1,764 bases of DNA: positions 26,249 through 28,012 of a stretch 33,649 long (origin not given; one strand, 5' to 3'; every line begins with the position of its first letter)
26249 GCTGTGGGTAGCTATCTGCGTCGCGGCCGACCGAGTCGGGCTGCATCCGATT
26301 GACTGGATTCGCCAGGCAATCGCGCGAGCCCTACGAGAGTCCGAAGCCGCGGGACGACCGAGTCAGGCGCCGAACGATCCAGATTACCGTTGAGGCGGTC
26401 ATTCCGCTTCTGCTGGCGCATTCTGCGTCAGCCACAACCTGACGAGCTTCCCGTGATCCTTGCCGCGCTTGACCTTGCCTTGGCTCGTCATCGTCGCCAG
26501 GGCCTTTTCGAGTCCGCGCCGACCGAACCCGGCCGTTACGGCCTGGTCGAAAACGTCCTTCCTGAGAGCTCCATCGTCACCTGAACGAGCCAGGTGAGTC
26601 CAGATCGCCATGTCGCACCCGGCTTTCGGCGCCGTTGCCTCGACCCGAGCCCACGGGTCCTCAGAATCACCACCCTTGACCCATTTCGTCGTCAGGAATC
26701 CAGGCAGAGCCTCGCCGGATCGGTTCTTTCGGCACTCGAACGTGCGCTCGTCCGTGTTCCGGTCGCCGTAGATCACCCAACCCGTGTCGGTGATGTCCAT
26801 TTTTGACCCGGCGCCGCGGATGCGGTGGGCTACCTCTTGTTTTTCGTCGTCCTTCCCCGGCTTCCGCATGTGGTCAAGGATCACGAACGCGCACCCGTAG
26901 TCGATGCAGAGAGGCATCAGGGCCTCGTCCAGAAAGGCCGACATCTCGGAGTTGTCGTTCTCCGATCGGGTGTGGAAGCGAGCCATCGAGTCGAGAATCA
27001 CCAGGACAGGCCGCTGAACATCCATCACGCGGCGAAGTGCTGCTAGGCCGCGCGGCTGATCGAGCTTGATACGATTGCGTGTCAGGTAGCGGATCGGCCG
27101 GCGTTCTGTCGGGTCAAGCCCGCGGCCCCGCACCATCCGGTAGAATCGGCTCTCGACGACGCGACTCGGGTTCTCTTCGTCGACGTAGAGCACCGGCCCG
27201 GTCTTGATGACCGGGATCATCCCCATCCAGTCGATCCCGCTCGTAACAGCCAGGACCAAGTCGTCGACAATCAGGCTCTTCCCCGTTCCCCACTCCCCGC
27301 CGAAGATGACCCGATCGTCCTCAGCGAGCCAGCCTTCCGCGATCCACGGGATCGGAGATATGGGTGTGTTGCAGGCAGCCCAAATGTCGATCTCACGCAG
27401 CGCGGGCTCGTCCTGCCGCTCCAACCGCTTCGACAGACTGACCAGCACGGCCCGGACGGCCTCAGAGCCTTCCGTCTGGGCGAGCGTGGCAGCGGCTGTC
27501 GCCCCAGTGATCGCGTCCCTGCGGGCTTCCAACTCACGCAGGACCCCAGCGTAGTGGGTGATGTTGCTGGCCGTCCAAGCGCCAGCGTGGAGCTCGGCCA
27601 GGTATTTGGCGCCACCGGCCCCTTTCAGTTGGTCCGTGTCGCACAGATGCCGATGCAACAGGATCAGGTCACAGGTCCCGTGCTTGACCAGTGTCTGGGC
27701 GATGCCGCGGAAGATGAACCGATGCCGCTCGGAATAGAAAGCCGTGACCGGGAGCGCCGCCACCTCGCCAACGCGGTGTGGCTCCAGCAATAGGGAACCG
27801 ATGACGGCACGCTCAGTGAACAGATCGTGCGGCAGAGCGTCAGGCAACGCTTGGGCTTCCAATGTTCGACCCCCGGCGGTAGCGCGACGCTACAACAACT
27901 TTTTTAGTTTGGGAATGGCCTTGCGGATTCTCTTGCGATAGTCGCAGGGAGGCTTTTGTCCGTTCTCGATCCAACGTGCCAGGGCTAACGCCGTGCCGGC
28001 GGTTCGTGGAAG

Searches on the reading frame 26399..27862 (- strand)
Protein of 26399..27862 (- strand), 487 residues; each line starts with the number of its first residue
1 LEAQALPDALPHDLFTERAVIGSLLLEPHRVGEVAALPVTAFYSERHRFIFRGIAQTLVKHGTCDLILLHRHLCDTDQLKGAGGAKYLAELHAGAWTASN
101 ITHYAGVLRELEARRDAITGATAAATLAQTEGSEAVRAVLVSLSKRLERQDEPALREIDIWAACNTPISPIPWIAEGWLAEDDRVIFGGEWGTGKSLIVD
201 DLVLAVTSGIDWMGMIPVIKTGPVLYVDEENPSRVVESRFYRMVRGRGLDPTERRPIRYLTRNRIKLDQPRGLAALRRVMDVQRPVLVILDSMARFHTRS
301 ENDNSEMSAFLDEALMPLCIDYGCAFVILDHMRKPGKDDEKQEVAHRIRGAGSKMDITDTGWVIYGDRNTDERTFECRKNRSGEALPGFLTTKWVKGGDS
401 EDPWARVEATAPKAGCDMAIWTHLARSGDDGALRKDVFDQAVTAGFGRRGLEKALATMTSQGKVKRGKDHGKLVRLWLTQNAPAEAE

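Call 58: find_related_loci(query=window:26399-27862:-, collection=viral_contigs, flank=10000)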
Query window:26399-27862:- (487 aa) in viral_contigs; peptide patterns used: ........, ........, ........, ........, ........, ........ (x = any residue, [..] = any of these).
4 stretches matched a pattern, but none encodes a relative of the query by tblastn (E <= 1e-3).
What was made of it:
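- Tried and rejected: None in IMG/VR by DnaB (call 58).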
